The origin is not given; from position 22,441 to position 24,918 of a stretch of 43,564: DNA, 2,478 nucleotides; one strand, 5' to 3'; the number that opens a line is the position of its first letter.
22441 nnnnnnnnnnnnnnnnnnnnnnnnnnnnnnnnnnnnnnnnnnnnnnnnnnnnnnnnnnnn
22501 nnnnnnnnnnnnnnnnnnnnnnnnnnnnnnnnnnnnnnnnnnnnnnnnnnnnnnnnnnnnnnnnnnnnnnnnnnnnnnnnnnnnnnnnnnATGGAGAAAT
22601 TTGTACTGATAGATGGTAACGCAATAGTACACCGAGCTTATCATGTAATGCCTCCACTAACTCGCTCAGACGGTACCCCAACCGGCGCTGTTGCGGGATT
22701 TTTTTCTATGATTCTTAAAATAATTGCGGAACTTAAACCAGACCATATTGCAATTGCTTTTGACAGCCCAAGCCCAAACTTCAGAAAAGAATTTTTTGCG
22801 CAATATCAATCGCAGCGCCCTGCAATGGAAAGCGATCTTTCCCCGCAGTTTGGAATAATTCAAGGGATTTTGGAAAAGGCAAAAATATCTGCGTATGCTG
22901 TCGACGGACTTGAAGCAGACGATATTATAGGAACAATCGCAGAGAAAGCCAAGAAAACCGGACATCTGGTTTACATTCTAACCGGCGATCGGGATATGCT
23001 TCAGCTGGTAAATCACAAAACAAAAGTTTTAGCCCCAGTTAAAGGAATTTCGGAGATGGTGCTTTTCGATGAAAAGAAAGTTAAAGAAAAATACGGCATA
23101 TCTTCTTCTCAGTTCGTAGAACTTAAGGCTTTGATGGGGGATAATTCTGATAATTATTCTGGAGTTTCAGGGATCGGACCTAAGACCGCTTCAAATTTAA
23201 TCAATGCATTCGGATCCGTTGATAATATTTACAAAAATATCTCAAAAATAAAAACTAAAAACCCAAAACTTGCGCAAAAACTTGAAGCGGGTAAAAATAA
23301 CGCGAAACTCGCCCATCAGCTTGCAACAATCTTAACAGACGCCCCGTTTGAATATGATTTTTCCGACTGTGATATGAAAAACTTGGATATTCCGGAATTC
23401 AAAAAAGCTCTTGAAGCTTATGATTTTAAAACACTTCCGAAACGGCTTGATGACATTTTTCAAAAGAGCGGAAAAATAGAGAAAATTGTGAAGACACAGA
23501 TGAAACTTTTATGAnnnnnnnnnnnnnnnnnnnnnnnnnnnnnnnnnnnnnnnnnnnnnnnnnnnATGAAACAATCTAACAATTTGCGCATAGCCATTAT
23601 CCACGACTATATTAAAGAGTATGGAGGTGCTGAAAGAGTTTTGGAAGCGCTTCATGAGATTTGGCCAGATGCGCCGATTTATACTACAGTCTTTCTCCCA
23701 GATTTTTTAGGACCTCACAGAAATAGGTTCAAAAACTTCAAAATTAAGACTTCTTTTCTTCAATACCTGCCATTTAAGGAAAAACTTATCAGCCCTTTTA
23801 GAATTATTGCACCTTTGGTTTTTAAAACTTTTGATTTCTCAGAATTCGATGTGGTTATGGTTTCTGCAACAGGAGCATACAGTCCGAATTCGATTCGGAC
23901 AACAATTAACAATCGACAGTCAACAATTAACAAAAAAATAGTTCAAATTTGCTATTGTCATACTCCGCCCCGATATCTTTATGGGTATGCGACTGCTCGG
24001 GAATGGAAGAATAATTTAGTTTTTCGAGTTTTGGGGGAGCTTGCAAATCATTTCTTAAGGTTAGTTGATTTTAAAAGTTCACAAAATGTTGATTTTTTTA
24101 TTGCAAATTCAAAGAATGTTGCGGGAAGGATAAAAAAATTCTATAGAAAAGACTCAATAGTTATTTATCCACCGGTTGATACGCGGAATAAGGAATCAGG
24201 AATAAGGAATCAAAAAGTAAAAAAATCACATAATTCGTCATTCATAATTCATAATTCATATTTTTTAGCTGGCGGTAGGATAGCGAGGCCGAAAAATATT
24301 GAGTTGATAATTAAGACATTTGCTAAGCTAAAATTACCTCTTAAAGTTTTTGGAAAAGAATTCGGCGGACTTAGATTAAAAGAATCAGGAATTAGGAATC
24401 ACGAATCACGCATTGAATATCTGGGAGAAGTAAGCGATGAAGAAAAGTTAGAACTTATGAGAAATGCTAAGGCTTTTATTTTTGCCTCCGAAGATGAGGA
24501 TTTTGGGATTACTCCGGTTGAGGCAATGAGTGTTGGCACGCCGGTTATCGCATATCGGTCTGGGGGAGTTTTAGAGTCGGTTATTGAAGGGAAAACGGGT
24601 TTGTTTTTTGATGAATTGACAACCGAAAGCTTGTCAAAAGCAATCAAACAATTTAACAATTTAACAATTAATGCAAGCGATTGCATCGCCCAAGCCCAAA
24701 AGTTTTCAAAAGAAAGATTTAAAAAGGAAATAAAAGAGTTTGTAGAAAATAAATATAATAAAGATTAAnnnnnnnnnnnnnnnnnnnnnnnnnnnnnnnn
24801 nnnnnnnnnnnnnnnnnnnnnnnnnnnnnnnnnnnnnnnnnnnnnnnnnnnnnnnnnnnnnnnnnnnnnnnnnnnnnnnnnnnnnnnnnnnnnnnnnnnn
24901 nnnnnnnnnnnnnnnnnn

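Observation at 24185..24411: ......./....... heptamer arrays shared by the glycosyltransferase and the DNA ligase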

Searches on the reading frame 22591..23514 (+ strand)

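Call 17: search_protein_families(library=pfam, proteins=[window:22591-23514:+])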
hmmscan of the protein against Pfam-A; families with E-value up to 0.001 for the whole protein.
window:22591-23514:+ (307 aa): 4 families
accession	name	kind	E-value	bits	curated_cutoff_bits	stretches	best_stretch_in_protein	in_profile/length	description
PF02739.22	5_3_exonuc_N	-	2.8e-55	186.9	34.3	1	3-169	1-164/164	5'-3' exonuclease, N-terminal resolvase-like domain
PF01367.25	5_3_exonuc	-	1.5e-30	106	40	1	171-266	2-95/97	5'-3' exonuclease, C-terminal SAM fold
PF14520.12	HHH_5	-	4.5e-05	24.3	27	1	191-216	6-32/57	Helix-hairpin-helix domain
PF05823.17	Gp-FAR-1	-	0.0004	21.3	29.2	0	200-247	26-71/149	Nematode fatty acid retinoid binding protein (Gp-FAR-1)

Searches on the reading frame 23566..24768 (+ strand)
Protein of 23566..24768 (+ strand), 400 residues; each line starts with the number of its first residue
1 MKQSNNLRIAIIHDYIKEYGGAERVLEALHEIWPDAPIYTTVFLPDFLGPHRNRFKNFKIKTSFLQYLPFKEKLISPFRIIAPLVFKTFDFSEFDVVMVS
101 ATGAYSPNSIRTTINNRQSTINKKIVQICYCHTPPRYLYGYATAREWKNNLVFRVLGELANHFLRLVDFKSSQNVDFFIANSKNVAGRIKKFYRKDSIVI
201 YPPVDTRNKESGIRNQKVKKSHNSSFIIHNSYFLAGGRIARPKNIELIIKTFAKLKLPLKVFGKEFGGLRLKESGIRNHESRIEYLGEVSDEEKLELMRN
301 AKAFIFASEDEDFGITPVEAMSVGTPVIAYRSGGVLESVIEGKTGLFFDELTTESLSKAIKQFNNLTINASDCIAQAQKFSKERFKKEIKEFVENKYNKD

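Call 17: search_protein_families(library=pfam, proteins=[window:23566-24768:+])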
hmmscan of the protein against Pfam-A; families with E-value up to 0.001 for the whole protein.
window:23566-24768:+ (400 aa): 5 families
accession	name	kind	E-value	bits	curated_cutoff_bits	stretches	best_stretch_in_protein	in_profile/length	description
PF00534.26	Glycos_transf_1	-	1.5e-27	96.7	26.4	1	232-379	17-171/172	Glycosyl transferases group 1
PF13692.12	Glyco_trans_1_4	-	4.9e-19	69.4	27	1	233-362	4-138/142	Glycosyl transferases group 1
PF13439.12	Glyco_transf_4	-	3.1e-07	31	28.5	1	19-207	1-169/170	Glycosyltransferase Family 4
PF20706.3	GT4-conflict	-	1.5e-05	24.6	26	1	291-339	271-320/385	Family 4 Glycosyltransferase in conflict systems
PF13524.12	Glyco_trans_1_2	-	0.00012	22.5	25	1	247-379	4-127/144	Glycosyl transferase-like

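Call 20: find_encoding_contigs(protein=window:23566-24768:+, flank=10000, max_places=10)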
Protein window:23566-24768:+ (400 aa): 24 contigs read that carry it; 10 places shown.
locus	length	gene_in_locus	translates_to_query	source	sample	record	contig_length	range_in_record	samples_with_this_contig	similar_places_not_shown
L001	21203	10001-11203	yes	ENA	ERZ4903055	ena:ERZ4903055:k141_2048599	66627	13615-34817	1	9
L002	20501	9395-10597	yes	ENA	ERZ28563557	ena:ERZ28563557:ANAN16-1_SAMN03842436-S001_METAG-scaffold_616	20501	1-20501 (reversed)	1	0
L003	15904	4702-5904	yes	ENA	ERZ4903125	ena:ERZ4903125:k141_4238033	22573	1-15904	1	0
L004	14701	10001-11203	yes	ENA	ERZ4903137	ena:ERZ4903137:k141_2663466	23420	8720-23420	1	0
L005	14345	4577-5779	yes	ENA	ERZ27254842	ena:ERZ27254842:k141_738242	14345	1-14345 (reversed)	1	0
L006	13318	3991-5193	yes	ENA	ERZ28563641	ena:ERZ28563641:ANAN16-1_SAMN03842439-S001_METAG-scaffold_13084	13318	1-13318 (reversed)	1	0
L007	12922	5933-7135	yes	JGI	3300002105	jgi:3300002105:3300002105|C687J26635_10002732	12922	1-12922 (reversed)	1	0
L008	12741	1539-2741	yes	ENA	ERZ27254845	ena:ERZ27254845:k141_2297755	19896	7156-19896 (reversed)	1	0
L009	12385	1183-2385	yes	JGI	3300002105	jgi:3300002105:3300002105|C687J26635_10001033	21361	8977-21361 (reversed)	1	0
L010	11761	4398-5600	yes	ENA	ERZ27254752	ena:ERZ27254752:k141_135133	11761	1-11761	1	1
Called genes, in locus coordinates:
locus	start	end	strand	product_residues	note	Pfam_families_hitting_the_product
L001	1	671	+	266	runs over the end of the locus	PF01177:Asp_Glu_race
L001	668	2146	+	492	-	PF21799:MurD-like_N, PF08245:Mur_ligase_M, PF02875:Mur_ligase_C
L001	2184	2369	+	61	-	-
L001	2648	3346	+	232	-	PF01177:Asp_Glu_race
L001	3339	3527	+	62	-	-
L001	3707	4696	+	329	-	PF00579:tRNA-synt_1b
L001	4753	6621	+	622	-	PF06480:FtsH_ext (weak), PF00004:AAA, PF07728:AAA_5 (weak), PF17862:AAA_lid_3, PF01434:Peptidase_M41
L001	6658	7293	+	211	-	PF06790:UPF0259 (weak), PF25231:DUF7847, PF06161:DUF975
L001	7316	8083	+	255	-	-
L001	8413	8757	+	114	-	-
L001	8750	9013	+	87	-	PF05016:ParE_toxin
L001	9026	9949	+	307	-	PF02739:5_3_exonuc_N, PF01367:5_3_exonuc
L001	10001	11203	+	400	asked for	PF13439:Glyco_transf_4 (weak), PF00534:Glycos_transf_1, PF13692:Glyco_trans_1_4, PF20706:GT4-conflict (weak)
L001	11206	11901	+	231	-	PF05148:Methyltransf_8 (weak), PF13489:Methyltransf_23, PF01209:Ubie_methyltran, PF13847:Methyltransf_31, PF08241:Methyltransf_11, PF08242:Methyltransf_12 (weak), PF13649:Methyltransf_25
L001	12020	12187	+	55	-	PF24113:DUF7387 (weak)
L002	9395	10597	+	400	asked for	PF13439:Glyco_transf_4 (weak), PF00534:Glycos_transf_1, PF13692:Glyco_trans_1_4, PF20706:GT4-conflict (weak)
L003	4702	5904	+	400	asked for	PF13439:Glyco_transf_4 (weak), PF00534:Glycos_transf_1, PF13692:Glyco_trans_1_4, PF20706:GT4-conflict (weak)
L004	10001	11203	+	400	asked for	PF13439:Glyco_transf_4 (weak), PF00534:Glycos_transf_1, PF13692:Glyco_trans_1_4, PF20706:GT4-conflict (weak)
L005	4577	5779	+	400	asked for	PF13439:Glyco_transf_4 (weak), PF00534:Glycos_transf_1, PF13692:Glyco_trans_1_4, PF20706:GT4-conflict (weak)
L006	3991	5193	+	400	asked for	PF13439:Glyco_transf_4 (weak), PF00534:Glycos_transf_1, PF13692:Glyco_trans_1_4, PF20706:GT4-conflict (weak)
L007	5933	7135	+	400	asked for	PF13439:Glyco_transf_4 (weak), PF00534:Glycos_transf_1, PF13692:Glyco_trans_1_4, PF20706:GT4-conflict (weak)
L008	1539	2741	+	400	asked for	PF13439:Glyco_transf_4 (weak), PF00534:Glycos_transf_1, PF13692:Glyco_trans_1_4, PF20706:GT4-conflict (weak)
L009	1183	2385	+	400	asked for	PF13439:Glyco_transf_4 (weak), PF00534:Glycos_transf_1, PF13692:Glyco_trans_1_4, PF20706:GT4-conflict (weak)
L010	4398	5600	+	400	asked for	PF13439:Glyco_transf_4 (weak), PF00534:Glycos_transf_1, PF13692:Glyco_trans_1_4, PF20706:GT4-conflict (weak)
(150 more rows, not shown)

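Call 21: find_homologous_proteins(query=window:23566-24768:+)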
Query window:23566-24768:+ (400 aa): 8000 proteins with E <= 0.001 among 8000 candidates; the best 120 are listed.
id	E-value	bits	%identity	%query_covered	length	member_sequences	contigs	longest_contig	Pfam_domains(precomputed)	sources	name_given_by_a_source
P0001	1.2e-263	891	100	100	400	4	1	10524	PF00534.27,PF13439.13,PF20706.4,PF13692.13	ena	-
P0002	9.6e-211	717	80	97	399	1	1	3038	PF00534.27,PF13439.13,PF20706.4,PF13692.13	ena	-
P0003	1.3e-194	664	76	99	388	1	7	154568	PF00534.27,PF13439.13,PF20706.4,PF13692.13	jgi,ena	-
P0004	1.8e-194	664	76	99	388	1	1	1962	PF00534.27,PF13439.13,PF20706.4,PF13692.13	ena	-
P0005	2.8e-194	663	76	97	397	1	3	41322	PF00534.27,PF13692.13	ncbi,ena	ncbi:MAG: glycosyltransferase [Patescibacteria group bacterium]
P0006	6.0e-194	662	76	99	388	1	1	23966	PF00534.27,PF13439.13,PF20706.4,PF13692.13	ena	-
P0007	7.5e-194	662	76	99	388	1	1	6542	PF00534.27,PF13439.13,PF20706.4,PF13692.13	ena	-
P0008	8.9e-193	658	75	97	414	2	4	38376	PF00534.27,PF13439.13,PF13692.13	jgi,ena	-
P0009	5.5e-191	652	76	98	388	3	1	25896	PF00534.27,PF13439.13,PF20706.4,PF13692.13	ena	-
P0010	1.0e-190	651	70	98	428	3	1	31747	PF00534.27,PF13439.13,PF13692.13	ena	-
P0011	1.9e-190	650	75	98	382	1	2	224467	PF00534.27,PF13439.13,PF20706.4,PF13692.13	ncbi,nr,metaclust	ncbi:MAG: hypothetical protein A2958_01565 [Candidatus Levybacteria bacterium RIFCSPLOWO2_01_FULL_38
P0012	1.1e-185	635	75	98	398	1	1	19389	PF00534.27,PF13439.13,PF13692.13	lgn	-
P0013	1.9e-185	634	72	98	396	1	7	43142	PF00534.27,PF13439.13,PF13692.13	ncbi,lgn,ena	ncbi:MAG: glycosyltransferase [Patescibacteria group bacterium]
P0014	3.0e-185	633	71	98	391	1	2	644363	PF00534.27,PF13439.13,PF13692.13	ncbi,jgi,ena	-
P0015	3.1e-185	633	74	97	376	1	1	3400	PF00534.27,PF13439.13,PF13692.13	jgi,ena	-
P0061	5.7e-167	573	65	97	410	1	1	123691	PF00534.27,PF13439.13,PF20706.4,PF13692.13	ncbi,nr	ncbi:glycosyltransferase [Candidatus Roizmanbacteria bacterium]|nr:glycosyltransferase [Candidatus R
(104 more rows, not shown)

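Call 29: find_related_loci(query=A1, collection=genome_contigs, flank=10000)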
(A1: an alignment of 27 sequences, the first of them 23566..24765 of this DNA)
Query A1 (400 aa) in genome_contigs; peptide patterns used: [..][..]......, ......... (x = any residue, [..] = any of these).
600 stretches matched a pattern (row limit reached: there are more); 577 encode a relative of the query (tblastn E <= 1e-3); the best 80 are kept; 80 distinct loci.
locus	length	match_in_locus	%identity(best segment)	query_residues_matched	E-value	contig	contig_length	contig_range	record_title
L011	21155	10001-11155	76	1-397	0e+0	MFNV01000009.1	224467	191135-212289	MAG: Candidatus Levybacteria bacterium RIFCSPHIGHO2_01_FULL_41_15 rifcsphigho2_01_scaffold_837, whole genome shotgun seq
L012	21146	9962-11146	72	5-394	0e+0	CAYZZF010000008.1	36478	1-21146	MAG TPA_asm: uncultured Gammaproteobacteria bacterium isolate SRP093762_co1_95 genome assembly, contig: NODE_702_length_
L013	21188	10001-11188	71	5-393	0e+0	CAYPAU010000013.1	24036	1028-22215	MAG TPA_asm: uncultured Gammaproteobacteria bacterium isolate SRP269290_co3_1059 genome assembly, contig: NODE_2002_leng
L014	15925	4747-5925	72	6-397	0e+0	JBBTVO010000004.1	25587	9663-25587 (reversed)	MAG: Patescibacteria group bacterium isolate H51-bin110_1 H51_bin110_1_000000000004, whole genome shotgun sequence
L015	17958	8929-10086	71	7-393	0e+0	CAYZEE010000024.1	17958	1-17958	MAG TPA_asm: uncultured Gammaproteobacteria bacterium isolate SRP271791_co2_53 genome assembly, contig: NODE_749_length_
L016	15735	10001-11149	70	3-400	0e+0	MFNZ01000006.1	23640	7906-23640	MAG: Candidatus Levybacteria bacterium RIFCSPHIGHO2_02_FULL_37_13 rifcsphigho2_02_scaffold_12023, whole genome shotgun s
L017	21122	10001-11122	69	3-399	1e-178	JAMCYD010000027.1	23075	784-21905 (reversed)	MAG: Patescibacteria group bacterium isolate FK_Sedi_B_Bin.369 NODE_7357_length_23075_cov_59.1201, whole genome shotgun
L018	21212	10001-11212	66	3-396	1e-178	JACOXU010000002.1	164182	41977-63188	MAG: Candidatus Levyibacteriota bacterium isolate NC_groundwater_161_Ag_S-0.1um_37_19 S4_GD2017_2_S1_scaffold_107, whole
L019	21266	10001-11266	62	6-396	1e-173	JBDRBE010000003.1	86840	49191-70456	MAG: Candidatus Levyibacteriota bacterium isolate MEGAHIT-group-1.104 k141_3725980, whole genome shotgun sequence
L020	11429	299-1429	67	7-396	9e-173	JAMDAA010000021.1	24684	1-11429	MAG: Patescibacteria group bacterium isolate FK_Sedi_B_Bin.274 NODE_6566_length_24684_cov_17.3096, whole genome shotgun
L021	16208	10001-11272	59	7-396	2e-164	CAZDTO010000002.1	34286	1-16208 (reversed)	MAG TPA_asm: uncultured Gammaproteobacteria bacterium isolate binchicken_co38_474 genome assembly, contig: NODE_2633_len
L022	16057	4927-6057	60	7-396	1e-162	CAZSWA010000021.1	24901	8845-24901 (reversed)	MAG TPA_asm: uncultured Gammaproteobacteria bacterium isolate SRP272529_co1_257 genome assembly, contig: NODE_3159_lengt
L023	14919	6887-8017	61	7-393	6e-163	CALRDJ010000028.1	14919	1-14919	MAG: Candidatus Levybacteria bacterium GW2011_GWA1_37_16 isolate TH-11nov19-213 genome assembly, contig: TH-11nov19-C996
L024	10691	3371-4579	58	7-396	1e-157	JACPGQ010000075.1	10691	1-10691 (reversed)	MAG: Candidatus Levyibacteriota bacterium isolate NC_groundwater_392_Ag_B-0.1um_43_10 GD18-4_B1_scaffold_2053637, whole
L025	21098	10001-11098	61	7-393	1e-155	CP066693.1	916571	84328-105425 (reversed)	MAG: Candidatus Woesebacteria bacterium isolate NC_groundwater_896_Pr1_S2p5_35_35 chromosome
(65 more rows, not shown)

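Call 41: find_encoding_contigs(protein=P0061, flank=10000, max_places=2)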
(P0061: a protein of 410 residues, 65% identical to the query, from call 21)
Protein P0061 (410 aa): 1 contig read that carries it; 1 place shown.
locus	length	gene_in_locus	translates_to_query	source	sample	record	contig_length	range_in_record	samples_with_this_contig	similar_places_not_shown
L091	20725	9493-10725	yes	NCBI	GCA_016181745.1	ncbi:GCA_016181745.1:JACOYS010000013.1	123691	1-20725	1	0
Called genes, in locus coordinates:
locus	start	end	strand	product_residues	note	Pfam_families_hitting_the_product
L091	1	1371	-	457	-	?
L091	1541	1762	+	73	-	-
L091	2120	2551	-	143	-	-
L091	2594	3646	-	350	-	-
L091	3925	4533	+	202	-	PF00300:His_Phos_1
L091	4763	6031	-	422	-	PF00675:Peptidase_M16, PF05193:Peptidase_M16_C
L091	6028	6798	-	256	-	PF14512:TM1586_NiRdase (faint), PF00881:Nitroreductase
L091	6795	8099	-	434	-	PF02624:YcaO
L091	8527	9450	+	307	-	PF02739:5_3_exonuc_N, PF01367:5_3_exonuc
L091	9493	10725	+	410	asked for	PF13439:Glyco_transf_4 (faint), PF20706:GT4-conflict (weak), PF00534:Glycos_transf_1, PF13692:Glyco_trans_1_4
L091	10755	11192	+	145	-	-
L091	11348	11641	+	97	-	-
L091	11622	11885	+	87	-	PF15738:YafQ_toxin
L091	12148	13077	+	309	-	PF00561:Abhydrolase_1, PF12146:Hydrolase_4 (weak)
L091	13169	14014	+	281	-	PF01149:Fapy_DNA_glyco, PF06831:H2TH, PF06827:zf-FPG_IleRS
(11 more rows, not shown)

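Call 42: find_encoding_contigs(protein=P0002, flank=10000, max_places=2)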
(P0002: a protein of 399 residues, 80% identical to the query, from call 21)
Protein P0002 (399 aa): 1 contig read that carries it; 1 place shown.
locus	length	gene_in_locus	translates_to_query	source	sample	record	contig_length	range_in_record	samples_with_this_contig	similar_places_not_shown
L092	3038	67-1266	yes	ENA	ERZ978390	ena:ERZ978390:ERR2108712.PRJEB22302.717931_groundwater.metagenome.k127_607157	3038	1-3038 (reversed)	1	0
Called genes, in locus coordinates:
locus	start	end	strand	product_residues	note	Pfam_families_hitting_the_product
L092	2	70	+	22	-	?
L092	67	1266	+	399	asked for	PF13439:Glyco_transf_4, PF00534:Glycos_transf_1, PF13692:Glyco_trans_1_4, PF20706:GT4-conflict (weak)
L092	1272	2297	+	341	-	PF00561:Abhydrolase_1, PF12697:Abhydrolase_6 (weak), PF12146:Hydrolase_4, PF03096:Ndr (weak)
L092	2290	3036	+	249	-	?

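Call 59: list_cluster_members(proteins=[window:23566-24765:+, window:32404-34206:+, window:14233-15708:+, window:30107-30958:+, window:37332-37952:+, window:35252-36673:+])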
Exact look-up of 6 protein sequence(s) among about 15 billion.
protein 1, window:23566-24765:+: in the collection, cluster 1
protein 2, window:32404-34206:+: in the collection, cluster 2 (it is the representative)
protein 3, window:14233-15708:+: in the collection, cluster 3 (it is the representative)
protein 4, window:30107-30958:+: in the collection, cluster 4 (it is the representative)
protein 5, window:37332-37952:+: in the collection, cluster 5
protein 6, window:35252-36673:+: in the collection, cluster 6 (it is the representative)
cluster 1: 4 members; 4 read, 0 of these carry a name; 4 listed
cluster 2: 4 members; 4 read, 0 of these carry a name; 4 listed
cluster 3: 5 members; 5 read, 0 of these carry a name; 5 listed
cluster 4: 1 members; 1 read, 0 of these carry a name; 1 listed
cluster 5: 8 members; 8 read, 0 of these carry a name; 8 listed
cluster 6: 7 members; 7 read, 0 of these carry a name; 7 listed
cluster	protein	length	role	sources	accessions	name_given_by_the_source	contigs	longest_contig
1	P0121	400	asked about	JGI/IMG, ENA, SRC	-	-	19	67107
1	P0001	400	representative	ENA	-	-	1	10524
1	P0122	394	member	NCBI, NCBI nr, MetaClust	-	-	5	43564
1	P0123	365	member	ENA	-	-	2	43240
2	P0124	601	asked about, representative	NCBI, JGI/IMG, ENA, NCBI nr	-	-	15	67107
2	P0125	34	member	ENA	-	-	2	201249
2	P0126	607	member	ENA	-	-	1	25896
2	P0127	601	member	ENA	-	-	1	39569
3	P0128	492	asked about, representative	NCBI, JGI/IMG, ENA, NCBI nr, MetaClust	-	-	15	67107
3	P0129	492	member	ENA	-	-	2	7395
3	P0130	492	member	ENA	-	-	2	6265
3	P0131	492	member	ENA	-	-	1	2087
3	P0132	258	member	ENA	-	-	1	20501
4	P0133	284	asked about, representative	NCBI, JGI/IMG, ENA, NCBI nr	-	-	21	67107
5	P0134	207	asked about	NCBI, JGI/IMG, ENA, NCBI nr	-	-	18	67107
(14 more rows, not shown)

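Call 63: find_encoding_contigs(protein=P0126, flank=10000, max_places=3)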
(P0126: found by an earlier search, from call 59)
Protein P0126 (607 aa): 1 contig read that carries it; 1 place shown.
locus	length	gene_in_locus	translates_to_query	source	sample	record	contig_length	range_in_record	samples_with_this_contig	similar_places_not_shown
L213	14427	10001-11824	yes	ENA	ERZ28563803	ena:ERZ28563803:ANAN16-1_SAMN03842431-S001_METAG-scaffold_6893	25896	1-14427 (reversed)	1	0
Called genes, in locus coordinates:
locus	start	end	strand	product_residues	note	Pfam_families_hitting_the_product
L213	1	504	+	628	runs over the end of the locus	PF06480:FtsH_ext (weak), PF07728:AAA_5 (weak), PF00004:AAA, PF17862:AAA_lid_3, PF01434:Peptidase_M41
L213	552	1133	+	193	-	PF18920:DUF5671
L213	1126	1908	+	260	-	-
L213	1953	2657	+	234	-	-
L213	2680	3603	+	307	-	PF02739:5_3_exonuc_N, PF05823:Gp-FAR-1 (faint), PF01367:5_3_exonuc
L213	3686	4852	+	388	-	PF13439:Glyco_transf_4, PF20706:GT4-conflict (weak), PF00534:Glycos_transf_1, PF13692:Glyco_trans_1_4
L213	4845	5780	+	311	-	PF01149:Fapy_DNA_glyco, PF06831:H2TH, PF06827:zf-FPG_IleRS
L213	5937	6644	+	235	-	PF00696:AA_kinase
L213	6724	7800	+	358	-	PF02463:SMC_N, PF13175:AAA_15, PF13476:AAA_23 (weak), PF13304:AAA_21 (faint)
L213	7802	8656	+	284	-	PF01256:Carb_kinase, PF02110:HK (weak)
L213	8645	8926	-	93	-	PF18898:DUF5654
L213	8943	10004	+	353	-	PF02661:Fic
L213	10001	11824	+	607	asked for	PF04675:DNA_ligase_A_N, PF05958:tRNA_U5-meth_tr (weak), PF01068:DNA_ligase_A_M, PF04679:DNA_ligase_A_C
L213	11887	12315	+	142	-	-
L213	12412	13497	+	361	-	-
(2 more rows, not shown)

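Call 66: predict_structure(alignment_id=A1)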
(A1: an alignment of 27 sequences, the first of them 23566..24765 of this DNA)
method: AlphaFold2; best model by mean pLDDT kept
length: 400 residues; sequences in the alignment: 27
mean_pLDDT: 64.9   pTM: 0.63
mean pLDDT of the five models: 64.9, 58.4, 58.4, 58.1, 53.4
residues with pLDDT >= 90: 44; 70-90: 150; 50-70: 83; < 50: 123
segments of 3 or more residues with pLDDT < 50: 1-4, 74-79, 102-107, 117-122, 132-150, 156-197, 208-229, 267-273, 310-314
pLDDT, mean of each block of 10 residues (from residue 1): 62 74 77 89 78 84 80 51 67 79 50 52 60 38 37 50 35 28 37 43 50 32 37 75 77 89 60 50 77 83 79 63 89 67 89 91 90 83 73 71
secondary structure, 60 per line:
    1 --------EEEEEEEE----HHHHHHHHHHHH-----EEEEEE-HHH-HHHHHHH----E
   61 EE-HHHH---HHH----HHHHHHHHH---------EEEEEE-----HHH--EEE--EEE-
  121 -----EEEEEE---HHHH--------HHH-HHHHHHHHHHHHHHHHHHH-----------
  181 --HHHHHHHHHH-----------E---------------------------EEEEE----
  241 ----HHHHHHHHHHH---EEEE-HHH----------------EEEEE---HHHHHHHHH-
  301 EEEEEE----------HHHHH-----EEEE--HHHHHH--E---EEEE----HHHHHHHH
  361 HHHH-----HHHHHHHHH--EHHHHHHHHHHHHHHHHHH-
elements in order: E9-16 H21-32 E38-43 H49-55 E60-62 H64-67 H78-86 E96-101 E112-114 E117-119 E126-131 H135-138 H151-169 H183-192 E232-236 H245-255 E259-262 E283-287 H291-299 E301-306 H317-321 E327-330 H333-338 E345-348 H353-364 H370-378 H382-399
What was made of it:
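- In a mediocre AF2 model (mean pLDDT 64.9), the site B and C segments are coil and contain low-confidence stretches (call 66).
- Tried and rejected: The AlphaFold model of the glycosyltransferase was mediocre (mean pLDDT 64.9, call 66).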
